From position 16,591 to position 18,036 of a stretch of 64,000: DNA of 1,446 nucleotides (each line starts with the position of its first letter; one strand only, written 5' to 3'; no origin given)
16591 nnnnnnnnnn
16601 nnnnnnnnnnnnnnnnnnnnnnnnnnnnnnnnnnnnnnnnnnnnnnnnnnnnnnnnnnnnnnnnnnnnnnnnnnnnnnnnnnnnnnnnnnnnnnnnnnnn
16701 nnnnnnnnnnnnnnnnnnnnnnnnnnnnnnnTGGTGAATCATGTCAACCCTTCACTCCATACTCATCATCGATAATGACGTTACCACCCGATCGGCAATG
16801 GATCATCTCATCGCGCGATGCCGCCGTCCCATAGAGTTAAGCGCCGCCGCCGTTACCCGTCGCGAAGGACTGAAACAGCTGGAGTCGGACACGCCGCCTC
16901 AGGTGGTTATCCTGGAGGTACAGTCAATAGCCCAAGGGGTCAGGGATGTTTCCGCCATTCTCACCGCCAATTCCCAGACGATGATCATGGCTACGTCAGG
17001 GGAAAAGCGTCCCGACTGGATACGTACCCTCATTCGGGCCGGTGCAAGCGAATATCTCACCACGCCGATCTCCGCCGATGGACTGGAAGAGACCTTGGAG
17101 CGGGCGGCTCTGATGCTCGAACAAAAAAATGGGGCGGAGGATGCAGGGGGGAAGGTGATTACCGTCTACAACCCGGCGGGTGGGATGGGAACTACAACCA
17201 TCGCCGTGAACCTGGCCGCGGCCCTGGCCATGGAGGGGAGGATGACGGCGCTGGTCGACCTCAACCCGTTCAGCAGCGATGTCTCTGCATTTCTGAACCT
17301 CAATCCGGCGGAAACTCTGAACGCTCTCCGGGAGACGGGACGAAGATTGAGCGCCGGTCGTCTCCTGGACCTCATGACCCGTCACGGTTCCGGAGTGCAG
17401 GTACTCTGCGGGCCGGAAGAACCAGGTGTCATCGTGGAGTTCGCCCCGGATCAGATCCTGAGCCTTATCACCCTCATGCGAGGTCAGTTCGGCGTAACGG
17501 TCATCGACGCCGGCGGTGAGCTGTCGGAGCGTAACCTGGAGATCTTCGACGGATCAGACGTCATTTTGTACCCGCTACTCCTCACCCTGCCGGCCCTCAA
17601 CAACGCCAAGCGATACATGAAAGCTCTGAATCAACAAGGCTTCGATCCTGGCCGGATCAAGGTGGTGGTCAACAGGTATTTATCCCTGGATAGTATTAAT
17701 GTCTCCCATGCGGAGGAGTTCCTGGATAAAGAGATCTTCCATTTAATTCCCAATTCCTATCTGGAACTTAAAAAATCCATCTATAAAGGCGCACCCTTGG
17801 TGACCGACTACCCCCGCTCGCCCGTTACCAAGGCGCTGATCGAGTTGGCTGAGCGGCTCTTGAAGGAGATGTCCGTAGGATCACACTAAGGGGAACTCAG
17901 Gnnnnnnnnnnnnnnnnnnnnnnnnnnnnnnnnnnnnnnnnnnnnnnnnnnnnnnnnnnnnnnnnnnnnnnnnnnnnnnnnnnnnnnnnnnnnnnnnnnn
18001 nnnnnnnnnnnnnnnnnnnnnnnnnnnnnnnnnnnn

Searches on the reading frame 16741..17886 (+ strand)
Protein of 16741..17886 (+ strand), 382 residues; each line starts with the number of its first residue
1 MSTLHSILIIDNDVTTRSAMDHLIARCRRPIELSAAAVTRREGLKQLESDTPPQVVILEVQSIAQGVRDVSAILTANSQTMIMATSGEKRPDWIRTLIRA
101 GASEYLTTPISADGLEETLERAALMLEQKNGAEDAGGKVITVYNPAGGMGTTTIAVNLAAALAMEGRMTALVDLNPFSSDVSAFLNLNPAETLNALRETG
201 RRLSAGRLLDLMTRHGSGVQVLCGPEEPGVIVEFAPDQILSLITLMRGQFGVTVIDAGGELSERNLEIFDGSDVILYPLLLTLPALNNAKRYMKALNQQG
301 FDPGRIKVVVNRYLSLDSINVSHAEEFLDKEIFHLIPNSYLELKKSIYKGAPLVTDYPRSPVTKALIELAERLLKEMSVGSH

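Call 60: search_protein_families(library=pfam, proteins=[window:16741-17886:+], max_evalue=0.0001)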
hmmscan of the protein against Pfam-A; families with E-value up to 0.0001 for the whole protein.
window:16741-17886:+ (382 aa): 4 families
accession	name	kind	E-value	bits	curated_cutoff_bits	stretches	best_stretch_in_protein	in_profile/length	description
PF01656.29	CbiA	-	1.9e-07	31.5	25.4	1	140-316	1-86/125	CobQ/CobB/MinD/ParA nucleotide binding domain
PF13614.12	AAA_31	-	3.6e-07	30.7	27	1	138-178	2-42/177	AAA domain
PF00072.30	Response_reg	-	4.6e-06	27.2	30.2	1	7-119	1-110/111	Response regulator receiver domain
PF10609.15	ParA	-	3.8e-05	23.7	27.1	0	138-189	4-55/246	NUBPL iron-transfer P-loop NTPase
